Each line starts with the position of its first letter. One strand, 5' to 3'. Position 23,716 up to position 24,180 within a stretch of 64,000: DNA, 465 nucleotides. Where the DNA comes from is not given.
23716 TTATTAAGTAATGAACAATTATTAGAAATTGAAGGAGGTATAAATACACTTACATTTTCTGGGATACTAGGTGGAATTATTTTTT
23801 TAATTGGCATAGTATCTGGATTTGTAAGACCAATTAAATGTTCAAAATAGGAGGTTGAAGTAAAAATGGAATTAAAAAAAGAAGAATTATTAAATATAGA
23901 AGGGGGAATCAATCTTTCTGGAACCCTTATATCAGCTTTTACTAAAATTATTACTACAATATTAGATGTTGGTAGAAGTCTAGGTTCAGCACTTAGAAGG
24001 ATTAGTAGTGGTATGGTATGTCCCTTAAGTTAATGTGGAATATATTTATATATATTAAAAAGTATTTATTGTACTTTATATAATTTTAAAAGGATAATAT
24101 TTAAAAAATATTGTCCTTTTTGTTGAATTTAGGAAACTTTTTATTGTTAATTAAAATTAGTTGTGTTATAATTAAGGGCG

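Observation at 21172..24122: Class II bacteriocin locus with two unannotated double-glycine-leader peptides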

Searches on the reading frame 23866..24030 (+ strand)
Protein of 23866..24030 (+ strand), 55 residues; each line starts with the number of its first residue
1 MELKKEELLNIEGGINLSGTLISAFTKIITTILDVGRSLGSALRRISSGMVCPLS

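Call 3: search_protein_families(library=pfam, proteins=[window:23866-24030:+], max_evalue=1)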
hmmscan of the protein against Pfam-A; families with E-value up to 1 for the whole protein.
window:23866-24030:+ (55 aa): 0 families

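Call 4: search_protein_families(library=ncbifam, proteins=[window:23866-24030:+], max_evalue=1)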
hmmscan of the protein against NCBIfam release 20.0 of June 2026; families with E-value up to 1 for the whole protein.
window:23866-24030:+ (55 aa): 1 family
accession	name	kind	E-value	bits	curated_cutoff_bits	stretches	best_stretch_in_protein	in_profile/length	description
TIGR03949.1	bact_IIb_cerein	subfamily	0.0038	17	21.5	1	2-16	3-17/45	class IIb bacteriocin, lactobin A/cerein 7B family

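Call 9: find_homologous_proteins(query=window:23866-24030:+, max_evalue=10)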
Query seq(55 aa) (55 aa): 14 proteins with E <= 10 among 14 candidates.
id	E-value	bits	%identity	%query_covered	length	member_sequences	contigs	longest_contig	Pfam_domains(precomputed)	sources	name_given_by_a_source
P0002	7.8e-26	105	100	100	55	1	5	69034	-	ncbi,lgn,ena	-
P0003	5.9e-17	77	72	98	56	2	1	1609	-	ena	-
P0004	1.7e-16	76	72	98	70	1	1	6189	-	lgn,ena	-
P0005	9.8e-16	74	72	96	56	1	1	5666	-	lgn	-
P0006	7.1e-15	71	68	96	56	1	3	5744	-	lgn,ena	-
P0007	2.0e-14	70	68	96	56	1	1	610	-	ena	-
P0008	1.5e-13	67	65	98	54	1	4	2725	-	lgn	-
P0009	9.5e-13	64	67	95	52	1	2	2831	-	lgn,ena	-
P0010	9.7e-13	64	67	98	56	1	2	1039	-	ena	-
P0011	8.5e-11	58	67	87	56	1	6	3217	-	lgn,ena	-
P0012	3.5e-8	50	60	95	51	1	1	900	-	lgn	-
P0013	2.0e-7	48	56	91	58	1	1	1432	-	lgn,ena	-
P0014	1.2e-6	45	51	96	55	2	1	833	-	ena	-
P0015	2.8e-5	41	47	89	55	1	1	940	-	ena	-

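Call 11: find_encoding_contigs(protein=P0002, flank=6000, max_places=5)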
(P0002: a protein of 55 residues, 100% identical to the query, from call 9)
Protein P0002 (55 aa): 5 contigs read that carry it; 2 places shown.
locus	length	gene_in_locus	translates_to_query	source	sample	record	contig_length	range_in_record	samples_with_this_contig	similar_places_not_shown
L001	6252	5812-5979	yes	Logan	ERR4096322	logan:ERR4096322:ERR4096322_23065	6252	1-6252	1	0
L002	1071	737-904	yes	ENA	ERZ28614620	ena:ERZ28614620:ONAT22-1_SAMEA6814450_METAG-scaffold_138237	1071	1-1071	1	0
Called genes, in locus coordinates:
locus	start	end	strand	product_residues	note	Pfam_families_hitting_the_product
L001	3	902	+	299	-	?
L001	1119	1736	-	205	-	PF01726:LexA_DNA_bind, PF12802:MarR_2 (faint), PF00717:Peptidase_S24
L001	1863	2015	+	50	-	-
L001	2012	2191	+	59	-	-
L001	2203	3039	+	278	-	PF07934:OGG_N, PF00730:HhH-GPD (weak)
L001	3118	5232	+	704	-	PF03412:Peptidase_C39, PF00664:ABC_membrane, PF00005:ABC_tran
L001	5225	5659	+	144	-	-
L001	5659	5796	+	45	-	-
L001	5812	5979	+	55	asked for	-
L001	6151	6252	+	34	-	?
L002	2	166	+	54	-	?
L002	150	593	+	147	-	-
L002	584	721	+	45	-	-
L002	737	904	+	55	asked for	-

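Call 12: find_encoding_contigs(protein=P0004, flank=6000, max_places=3)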
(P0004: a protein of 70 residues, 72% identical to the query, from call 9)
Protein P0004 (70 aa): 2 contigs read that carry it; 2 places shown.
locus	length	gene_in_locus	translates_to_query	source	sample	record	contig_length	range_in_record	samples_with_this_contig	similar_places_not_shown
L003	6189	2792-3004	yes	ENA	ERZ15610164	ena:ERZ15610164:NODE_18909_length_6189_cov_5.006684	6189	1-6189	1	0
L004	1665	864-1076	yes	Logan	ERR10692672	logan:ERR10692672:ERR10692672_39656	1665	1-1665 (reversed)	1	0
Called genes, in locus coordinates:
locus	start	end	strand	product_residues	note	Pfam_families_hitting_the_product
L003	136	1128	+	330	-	PF03412:Peptidase_C39, PF13529:Peptidase_C39_2 (weak), PF00664:ABC_membrane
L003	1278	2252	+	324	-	PF02463:SMC_N (faint), PF00005:ABC_tran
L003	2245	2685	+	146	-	-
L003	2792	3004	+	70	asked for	-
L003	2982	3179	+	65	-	-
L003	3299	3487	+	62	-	PF01165:Ribosomal_S21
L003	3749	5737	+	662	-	PF17191:RecG_wedge, PF04851:ResIII, PF00270:DEAD, PF22590:Cas3-like_C_2 (faint), PF00271:Helicase_C, PF19833:RecG_dom3_C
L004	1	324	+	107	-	?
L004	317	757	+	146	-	-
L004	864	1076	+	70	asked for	-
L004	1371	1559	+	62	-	PF01165:Ribosomal_S21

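Call 13: find_encoding_contigs(protein=P0005, flank=6000, max_places=3)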
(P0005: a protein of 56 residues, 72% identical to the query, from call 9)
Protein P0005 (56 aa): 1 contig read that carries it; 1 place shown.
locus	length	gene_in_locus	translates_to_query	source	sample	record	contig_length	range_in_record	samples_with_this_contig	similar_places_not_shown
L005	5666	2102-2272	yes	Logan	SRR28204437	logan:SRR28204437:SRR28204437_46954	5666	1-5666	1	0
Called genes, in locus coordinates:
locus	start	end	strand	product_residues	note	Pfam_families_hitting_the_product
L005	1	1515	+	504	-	?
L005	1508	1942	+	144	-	-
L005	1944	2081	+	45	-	-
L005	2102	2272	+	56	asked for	-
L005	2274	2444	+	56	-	-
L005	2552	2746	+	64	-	PF01165:Ribosomal_S21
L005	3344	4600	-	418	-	-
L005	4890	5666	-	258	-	?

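Call 14: find_encoding_contigs(protein=P0006, flank=6000, max_places=3)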
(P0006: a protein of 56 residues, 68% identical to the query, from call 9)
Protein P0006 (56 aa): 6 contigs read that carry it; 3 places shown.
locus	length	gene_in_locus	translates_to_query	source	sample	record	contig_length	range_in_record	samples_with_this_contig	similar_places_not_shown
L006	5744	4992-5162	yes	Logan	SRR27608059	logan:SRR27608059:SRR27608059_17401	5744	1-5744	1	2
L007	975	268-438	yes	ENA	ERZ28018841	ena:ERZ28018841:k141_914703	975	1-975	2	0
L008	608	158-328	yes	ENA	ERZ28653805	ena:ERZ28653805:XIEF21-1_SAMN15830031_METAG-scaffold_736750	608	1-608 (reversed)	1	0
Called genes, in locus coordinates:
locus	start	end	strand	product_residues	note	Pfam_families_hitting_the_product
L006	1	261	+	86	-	?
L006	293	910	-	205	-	PF01726:LexA_DNA_bind, PF00717:Peptidase_S24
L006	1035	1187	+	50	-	-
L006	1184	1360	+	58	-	-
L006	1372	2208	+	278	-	PF07934:OGG_N, PF00730:HhH-GPD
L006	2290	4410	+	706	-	PF03412:Peptidase_C39, PF00664:ABC_membrane, PF00005:ABC_tran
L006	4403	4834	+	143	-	-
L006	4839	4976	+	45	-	-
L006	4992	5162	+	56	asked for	-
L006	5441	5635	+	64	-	PF01165:Ribosomal_S21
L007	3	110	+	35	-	?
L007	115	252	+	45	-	-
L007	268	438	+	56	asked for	-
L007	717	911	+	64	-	PF01165:Ribosomal_S21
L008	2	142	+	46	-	?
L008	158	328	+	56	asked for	-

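Call 24: find_encoding_contigs(protein=P0011, flank=6000, max_places=3)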
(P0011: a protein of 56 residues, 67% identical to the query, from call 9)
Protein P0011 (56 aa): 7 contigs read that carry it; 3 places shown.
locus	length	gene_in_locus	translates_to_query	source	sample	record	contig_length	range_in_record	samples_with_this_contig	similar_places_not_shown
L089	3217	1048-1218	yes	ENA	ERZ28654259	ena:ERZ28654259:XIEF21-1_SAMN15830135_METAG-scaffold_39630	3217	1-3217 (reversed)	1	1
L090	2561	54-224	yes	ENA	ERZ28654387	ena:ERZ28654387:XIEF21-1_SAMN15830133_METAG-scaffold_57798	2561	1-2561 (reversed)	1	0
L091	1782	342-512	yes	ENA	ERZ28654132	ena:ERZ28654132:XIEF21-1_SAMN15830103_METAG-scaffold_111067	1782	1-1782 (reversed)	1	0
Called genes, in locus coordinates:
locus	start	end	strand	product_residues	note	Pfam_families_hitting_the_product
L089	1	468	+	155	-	?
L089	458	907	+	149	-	-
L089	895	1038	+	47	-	-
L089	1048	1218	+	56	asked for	-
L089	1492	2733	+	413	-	PF11104:PilM_2, PF02491:SHS2_FTSA, PF14450:FtsA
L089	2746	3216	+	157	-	?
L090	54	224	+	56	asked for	-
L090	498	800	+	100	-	-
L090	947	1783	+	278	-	PF11104:PilM_2 (faint), PF14450:FtsA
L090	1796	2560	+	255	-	?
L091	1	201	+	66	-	?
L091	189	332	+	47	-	-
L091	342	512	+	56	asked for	-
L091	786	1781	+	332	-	?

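Call 25: find_encoding_contigs(protein=P0009, flank=6000, max_places=3)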
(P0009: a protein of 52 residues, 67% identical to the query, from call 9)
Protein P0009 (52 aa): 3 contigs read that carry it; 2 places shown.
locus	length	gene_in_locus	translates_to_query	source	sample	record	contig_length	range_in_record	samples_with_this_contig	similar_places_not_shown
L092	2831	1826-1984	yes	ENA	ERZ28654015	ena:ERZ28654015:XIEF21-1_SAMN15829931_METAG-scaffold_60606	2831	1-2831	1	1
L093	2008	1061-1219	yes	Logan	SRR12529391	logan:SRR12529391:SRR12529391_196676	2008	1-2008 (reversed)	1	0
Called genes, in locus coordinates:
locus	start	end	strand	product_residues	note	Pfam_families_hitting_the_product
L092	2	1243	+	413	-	?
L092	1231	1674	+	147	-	-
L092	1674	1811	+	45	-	-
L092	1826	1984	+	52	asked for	-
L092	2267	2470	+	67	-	PF01165:Ribosomal_S21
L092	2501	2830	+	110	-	?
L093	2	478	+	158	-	?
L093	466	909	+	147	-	-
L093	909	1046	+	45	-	-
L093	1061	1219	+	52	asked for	-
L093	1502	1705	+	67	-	PF01165:Ribosomal_S21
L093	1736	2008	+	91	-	?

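Call 26: find_encoding_contigs(protein=P0008, flank=6000, max_places=3)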
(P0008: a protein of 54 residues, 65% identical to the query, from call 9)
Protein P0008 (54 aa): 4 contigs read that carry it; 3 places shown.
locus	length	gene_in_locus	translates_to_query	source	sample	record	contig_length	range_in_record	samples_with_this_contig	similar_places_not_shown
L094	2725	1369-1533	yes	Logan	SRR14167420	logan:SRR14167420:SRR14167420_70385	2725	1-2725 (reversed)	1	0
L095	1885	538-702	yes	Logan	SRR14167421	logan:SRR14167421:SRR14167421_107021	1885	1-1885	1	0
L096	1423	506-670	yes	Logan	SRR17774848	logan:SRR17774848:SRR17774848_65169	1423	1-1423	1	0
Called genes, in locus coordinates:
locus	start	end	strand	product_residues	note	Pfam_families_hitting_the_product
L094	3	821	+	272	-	?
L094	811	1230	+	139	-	-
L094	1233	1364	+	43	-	-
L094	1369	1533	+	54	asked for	-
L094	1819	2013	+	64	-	PF01165:Ribosomal_S21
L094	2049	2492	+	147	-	PF09424:YqeY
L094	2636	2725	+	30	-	?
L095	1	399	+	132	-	?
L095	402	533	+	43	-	-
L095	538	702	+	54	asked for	-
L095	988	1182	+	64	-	PF01165:Ribosomal_S21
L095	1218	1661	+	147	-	PF09424:YqeY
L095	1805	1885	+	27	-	?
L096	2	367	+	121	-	?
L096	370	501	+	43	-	-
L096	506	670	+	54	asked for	-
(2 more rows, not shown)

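Call 69: find_related_loci(query=A1, collection=metagenome_contigs, flank=8000)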
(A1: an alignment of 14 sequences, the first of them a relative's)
Query A1 (55 aa) in metagenome_contigs; peptide patterns used: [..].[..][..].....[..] (x = any residue, [..] = any of these).
121 stretches matched a pattern; 71 encode a relative of the query (tblastn E <= 1e-3); 71 distinct loci.
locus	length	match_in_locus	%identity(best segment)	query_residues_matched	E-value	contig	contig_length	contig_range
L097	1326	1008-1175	63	1-55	4e-18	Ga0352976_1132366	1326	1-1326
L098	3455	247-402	68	2-54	2e-17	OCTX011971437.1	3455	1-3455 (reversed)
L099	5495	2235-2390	68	2-54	2e-17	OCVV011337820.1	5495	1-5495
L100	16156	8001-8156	68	2-54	2e-17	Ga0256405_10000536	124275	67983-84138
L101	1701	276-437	56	1-54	3e-16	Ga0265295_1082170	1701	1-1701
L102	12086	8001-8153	60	1-52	3e-16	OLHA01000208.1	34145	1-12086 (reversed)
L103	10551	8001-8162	56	2-55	1e-15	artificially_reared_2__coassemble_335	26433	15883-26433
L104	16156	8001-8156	54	3-54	3e-15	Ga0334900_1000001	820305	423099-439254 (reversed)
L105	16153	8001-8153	55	3-53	3e-15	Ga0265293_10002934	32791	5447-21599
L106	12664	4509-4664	62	1-52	6e-15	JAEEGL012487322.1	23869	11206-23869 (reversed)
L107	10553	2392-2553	52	2-55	1e-14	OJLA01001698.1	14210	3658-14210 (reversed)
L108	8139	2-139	70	8-54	1e-14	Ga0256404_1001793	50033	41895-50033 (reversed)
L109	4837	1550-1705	54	3-54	2e-14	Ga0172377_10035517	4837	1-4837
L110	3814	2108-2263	54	3-54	2e-14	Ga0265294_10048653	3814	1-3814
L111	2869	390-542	55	3-53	3e-14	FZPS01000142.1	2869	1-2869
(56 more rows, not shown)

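Call 76: search_dna_similar(query=window:23866-24030:+, collection=plasmids, mode=protein, max_evalue=1, max_rows=10)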
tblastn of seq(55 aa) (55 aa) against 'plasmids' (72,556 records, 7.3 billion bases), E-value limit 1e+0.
Records with a match: 4; places in all: 4; records where one place covers at least 80% of the query: 4.
Best place of each record, by identity: <60% 4.
By first word of the organism name: Streptococcus 4.
By predicted mobility (MOB-suite, as given by PLSDB): non-mobilizable 4.
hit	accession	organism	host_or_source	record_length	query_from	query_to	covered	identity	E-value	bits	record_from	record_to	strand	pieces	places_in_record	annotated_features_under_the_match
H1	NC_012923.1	Streptococcus suis BM407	-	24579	1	44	80%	34.1%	2e-1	35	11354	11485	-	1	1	class IIb bacteriocin, lactobin A/cerein 7B family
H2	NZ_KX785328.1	Streptococcus suis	pig,lung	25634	1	44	80%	34.1%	2e-1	35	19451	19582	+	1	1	class IIb bacteriocin, lactobin A/cerein 7B family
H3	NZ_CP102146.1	Streptococcus suis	Pig,Pure cell culture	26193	1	44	80%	31.8%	9e-1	33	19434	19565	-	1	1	class IIb bacteriocin, lactobin A/cerein 7B family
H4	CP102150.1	Streptococcus suis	Pig,Pure cell culture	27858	1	44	80%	31.8%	9e-1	33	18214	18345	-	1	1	class IIb bacteriocin, lactobin A/cerein 7B family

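Call 78: get_annotated_region(hit=H1, flank=4000)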
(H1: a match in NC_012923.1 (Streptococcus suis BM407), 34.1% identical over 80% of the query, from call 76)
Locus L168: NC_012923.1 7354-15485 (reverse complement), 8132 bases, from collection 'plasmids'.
description: Streptococcus suis BM407 plasmid pBM407, complete sequence
organism: Streptococcus suis BM407 (NCBI taxid 568814)
taxonomy: Bacteria; Bacillota; Bacilli; Lactobacillales; Streptococcaceae; Streptococcus; Streptococcus suis; Streptococcus suis BM407
host: -; source: -; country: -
typing (MOB-suite, as given by PLSDB): non-mobilizable; replicon Inc18
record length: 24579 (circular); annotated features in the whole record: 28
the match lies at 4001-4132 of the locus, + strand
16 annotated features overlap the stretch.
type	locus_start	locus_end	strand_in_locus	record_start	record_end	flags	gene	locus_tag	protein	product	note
CDS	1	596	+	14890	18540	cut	addA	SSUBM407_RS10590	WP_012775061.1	helicase-exonuclease AddAB subunit AddA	GO:0000724 - double-strand break repair via homologous recombination [Evidence IEA]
CDS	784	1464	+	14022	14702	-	-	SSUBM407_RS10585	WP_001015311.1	IS6-like element IS1216 family transposase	GO:0006313 - DNA transposition [Evidence IEA]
CDS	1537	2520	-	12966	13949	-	-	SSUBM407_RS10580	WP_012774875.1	hypothetical protein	-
CDS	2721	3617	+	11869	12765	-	-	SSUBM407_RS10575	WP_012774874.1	nucleotidyl transferase AbiEii/AbiGii toxin family protein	-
CDS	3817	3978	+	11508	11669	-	-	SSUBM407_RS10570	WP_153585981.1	bacteriocin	-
CDS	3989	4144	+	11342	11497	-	-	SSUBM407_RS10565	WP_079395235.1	class IIb bacteriocin, lactobin A/cerein 7B family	-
CDS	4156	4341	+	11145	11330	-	-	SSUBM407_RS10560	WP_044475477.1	hypothetical protein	-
CDS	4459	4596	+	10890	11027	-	-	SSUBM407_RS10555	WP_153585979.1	hypothetical protein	-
CDS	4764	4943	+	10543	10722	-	-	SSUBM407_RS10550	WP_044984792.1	hypothetical protein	-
CDS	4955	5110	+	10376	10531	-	-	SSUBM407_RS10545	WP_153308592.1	class IIb bacteriocin, lactobin A/cerein 7B family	-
CDS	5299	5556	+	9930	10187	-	-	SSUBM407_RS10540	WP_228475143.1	hypothetical protein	-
CDS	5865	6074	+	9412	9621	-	-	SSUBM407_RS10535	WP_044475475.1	class IIb bacteriocin, lactobin A/cerein 7B family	-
CDS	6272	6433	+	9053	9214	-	-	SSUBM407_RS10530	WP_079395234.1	class IIb bacteriocin, lactobin A/cerein 7B family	-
CDS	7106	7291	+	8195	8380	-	-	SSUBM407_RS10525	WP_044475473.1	class IIb bacteriocin, lactobin A/cerein 7B family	-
CDS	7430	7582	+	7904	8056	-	-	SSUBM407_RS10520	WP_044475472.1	class IIb bacteriocin, lactobin A/cerein 7B family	-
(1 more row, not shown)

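Call 93: find_related_loci(query=A1, collection=viral_contigs, flank=5000)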
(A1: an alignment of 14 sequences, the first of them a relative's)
Query A1 (55 aa) in viral_contigs; peptide patterns used: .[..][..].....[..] (x = any residue, [..] = any of these).
7 stretches matched a pattern, but none encodes a relative of the query by tblastn (E <= 1e-3).

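Call 96: predict_structure(alignment_id=A1)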
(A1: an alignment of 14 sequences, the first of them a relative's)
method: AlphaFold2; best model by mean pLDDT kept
length: 55 residues; sequences in the alignment: 14
mean_pLDDT: 69.1   pTM: 0.39
mean pLDDT of the five models: 69.1, 69.0, 68.6, 66.6, 61.1
residues with pLDDT >= 90: 0; 70-90: 27; 50-70: 24; < 50: 4
segments of 3 or more residues with pLDDT < 50: none
pLDDT, mean of each block of 10 residues (from residue 1): 52 58 82 88 73 55
secondary structure, 60 per line:
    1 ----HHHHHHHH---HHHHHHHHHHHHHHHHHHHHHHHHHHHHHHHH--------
elements in order: H5-12 H16-47
